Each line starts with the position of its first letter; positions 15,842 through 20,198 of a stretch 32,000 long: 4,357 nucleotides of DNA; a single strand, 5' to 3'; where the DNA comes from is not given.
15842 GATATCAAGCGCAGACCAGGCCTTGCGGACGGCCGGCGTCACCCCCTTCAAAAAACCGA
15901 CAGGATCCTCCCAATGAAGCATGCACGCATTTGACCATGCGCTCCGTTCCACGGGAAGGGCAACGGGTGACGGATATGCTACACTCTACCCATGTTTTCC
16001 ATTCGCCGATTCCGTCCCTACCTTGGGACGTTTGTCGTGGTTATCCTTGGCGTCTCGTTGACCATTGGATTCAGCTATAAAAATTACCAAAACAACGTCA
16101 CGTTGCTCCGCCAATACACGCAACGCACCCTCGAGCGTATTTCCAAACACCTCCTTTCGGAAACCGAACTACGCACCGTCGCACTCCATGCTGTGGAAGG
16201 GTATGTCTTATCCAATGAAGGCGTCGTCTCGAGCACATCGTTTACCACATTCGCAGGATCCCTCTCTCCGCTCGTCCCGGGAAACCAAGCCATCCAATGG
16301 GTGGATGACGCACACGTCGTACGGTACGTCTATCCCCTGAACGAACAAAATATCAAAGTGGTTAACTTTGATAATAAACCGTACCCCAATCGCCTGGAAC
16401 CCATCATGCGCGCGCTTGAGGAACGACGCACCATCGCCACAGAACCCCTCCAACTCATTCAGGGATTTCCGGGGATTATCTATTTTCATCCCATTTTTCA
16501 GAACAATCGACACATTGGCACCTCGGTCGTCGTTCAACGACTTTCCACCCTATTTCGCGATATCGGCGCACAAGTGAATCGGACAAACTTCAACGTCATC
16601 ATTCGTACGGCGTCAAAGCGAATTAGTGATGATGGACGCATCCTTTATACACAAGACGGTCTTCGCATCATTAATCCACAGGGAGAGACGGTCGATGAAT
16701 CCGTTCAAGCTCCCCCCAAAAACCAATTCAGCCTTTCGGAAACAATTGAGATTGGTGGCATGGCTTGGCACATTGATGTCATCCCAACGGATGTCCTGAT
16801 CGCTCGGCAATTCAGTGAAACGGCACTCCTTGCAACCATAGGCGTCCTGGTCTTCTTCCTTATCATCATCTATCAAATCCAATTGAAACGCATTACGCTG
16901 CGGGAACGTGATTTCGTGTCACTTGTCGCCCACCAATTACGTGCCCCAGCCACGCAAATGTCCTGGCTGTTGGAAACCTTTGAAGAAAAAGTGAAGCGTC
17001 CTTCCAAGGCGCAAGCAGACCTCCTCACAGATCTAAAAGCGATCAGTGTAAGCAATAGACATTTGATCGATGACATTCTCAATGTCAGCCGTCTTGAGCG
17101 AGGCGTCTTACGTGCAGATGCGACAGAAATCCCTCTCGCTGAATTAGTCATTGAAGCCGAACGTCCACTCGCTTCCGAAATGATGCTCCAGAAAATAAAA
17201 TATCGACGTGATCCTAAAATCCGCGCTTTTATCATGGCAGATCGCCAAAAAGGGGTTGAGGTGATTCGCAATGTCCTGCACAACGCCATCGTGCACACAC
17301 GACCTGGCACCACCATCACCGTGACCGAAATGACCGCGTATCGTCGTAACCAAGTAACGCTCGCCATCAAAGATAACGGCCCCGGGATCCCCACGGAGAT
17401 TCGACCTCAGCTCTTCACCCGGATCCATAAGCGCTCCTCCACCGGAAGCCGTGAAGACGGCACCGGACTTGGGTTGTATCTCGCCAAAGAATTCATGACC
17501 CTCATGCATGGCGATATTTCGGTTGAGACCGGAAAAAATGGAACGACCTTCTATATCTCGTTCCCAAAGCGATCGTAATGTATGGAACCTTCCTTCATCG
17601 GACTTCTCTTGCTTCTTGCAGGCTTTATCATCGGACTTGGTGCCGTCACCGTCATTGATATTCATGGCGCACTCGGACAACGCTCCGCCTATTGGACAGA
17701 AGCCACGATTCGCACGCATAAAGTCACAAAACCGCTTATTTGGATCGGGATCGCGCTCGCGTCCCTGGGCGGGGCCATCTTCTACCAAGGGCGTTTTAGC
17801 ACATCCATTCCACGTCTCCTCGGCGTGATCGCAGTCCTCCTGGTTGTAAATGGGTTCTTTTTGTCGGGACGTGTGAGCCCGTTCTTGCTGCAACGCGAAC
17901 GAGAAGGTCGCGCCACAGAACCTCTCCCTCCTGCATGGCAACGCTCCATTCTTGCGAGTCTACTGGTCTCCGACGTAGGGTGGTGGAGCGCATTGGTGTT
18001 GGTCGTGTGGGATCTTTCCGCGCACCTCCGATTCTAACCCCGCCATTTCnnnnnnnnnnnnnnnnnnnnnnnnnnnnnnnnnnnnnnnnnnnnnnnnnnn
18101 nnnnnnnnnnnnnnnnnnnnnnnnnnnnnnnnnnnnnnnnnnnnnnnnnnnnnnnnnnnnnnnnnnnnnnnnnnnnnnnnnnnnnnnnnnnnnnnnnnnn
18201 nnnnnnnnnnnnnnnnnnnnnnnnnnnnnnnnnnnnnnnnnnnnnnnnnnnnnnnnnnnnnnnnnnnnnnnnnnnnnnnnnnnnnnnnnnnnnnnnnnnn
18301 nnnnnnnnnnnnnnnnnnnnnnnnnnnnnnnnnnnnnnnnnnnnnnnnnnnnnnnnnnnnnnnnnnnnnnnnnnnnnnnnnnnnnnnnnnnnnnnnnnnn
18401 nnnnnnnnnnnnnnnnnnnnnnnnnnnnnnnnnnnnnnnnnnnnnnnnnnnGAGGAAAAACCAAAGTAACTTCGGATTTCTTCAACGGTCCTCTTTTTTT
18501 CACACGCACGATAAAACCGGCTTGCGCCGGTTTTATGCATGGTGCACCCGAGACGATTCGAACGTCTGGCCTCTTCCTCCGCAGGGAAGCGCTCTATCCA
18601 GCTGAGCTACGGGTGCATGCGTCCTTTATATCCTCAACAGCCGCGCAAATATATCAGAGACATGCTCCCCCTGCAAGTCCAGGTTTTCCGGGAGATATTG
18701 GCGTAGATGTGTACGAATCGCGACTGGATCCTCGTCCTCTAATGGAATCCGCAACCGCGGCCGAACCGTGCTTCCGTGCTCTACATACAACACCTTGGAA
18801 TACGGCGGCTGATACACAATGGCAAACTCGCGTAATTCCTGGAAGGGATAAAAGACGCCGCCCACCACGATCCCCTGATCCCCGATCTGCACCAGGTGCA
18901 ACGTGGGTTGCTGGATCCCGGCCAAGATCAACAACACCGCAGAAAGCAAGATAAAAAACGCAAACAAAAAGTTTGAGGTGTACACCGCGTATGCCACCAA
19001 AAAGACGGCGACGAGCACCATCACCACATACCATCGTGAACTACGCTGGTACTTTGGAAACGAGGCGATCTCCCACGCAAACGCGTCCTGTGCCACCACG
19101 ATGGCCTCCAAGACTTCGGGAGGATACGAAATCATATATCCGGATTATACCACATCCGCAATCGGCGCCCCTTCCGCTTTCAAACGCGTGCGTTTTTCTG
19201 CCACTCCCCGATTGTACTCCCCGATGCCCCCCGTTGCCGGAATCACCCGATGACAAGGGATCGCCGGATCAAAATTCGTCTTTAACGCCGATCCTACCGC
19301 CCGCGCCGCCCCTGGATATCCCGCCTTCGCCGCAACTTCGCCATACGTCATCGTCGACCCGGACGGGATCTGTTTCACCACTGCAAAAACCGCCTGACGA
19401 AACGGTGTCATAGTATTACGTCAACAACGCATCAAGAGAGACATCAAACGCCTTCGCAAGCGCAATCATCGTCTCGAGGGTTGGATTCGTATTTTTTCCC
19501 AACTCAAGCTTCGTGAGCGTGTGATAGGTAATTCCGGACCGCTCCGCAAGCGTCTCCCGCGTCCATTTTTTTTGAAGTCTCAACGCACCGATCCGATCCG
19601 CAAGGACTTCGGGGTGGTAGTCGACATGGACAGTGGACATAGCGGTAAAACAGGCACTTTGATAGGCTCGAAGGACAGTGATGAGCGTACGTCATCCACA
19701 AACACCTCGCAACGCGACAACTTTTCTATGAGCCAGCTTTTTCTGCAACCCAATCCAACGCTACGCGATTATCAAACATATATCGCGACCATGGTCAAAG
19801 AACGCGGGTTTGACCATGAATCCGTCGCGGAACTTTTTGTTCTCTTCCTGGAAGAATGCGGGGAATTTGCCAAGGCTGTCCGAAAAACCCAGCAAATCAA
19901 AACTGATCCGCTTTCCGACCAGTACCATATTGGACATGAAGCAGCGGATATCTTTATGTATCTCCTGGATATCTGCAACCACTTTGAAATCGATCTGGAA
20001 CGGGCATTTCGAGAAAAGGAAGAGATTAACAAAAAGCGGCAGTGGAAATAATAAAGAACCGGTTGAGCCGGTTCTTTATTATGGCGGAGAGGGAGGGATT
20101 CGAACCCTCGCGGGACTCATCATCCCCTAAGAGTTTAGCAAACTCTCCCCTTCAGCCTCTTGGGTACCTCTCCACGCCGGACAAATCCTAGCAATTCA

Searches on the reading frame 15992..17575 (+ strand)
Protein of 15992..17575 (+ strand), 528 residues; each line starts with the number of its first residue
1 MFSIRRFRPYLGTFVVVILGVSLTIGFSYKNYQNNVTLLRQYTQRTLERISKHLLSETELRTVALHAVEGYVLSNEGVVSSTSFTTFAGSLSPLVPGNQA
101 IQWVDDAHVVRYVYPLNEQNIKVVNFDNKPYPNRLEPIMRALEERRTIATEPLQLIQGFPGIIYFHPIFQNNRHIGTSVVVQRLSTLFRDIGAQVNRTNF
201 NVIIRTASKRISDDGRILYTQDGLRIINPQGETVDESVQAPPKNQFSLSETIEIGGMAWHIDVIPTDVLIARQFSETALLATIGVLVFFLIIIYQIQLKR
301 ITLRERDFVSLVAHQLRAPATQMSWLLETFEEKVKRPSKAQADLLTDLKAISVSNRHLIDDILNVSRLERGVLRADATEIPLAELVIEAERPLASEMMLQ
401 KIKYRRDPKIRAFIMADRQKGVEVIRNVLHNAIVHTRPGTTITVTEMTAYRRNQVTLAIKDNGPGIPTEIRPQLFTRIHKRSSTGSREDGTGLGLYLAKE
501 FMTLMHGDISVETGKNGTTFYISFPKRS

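Call 5: search_protein_families(library=pfam, proteins=[window:15992-17575:+], max_evalue=0.01)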
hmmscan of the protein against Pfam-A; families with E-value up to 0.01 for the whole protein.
window:15992-17575:+ (528 aa): 4 families
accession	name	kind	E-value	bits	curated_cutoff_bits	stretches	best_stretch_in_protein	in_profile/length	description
PF02518.31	HATPase_c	-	1.9e-22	80.2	26.4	1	422-527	7-110/111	Histidine kinase-, DNA gyrase B-, and HSP90-like ATPase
PF03924.19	CHASE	-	6.3e-10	39.6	25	1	107-201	64-175/189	CHASE domain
PF13581.12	HATPase_c_2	-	2.6e-05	24.7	27.4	1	429-522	40-125/127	Histidine kinase-like ATPase domain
PF00512.31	HisKA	-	4.1e-05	24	26.9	1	305-371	2-66/66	His Kinase A (phospho-acceptor) domain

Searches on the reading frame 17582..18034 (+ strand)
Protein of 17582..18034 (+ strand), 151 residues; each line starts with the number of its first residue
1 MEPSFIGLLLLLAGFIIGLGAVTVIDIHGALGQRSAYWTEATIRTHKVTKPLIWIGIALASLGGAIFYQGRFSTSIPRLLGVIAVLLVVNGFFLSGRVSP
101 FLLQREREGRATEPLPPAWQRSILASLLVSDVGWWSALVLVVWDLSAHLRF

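Call 5: search_protein_families(library=pfam, proteins=[window:17582-18034:+], max_evalue=0.01)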
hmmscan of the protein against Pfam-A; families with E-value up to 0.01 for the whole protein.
window:17582-18034:+ (151 aa): 1 family
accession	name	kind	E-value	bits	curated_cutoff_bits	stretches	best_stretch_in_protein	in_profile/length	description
PF06800.18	Sugar_transport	-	0.0023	17.8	26.3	1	58-140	94-164/280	Sugar transport protein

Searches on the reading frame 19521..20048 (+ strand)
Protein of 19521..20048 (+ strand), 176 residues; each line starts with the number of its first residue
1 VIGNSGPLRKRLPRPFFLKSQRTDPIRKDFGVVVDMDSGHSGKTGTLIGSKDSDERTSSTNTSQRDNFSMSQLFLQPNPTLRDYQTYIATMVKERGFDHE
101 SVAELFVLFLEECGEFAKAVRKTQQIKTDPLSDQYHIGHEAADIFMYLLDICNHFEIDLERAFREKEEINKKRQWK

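Call 5: search_protein_families(library=pfam, proteins=[window:19521-20048:+], max_evalue=0.01)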
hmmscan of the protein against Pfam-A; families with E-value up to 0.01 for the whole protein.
window:19521-20048:+ (176 aa): 3 families
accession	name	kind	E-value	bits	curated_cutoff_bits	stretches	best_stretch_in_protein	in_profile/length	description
PF03819.22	MazG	-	3.1e-05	24.6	22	1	108-165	9-61/74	MazG nucleotide pyrophosphohydrolase domain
PF01503.22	PRA-PH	-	0.0013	19.6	21.3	1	96-165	18-81/86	Phosphoribosyl-ATP pyrophosphohydrolase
PF08761.16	dUTPase_2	-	0.004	17.9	22.9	0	113-174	102-158/162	dUTPase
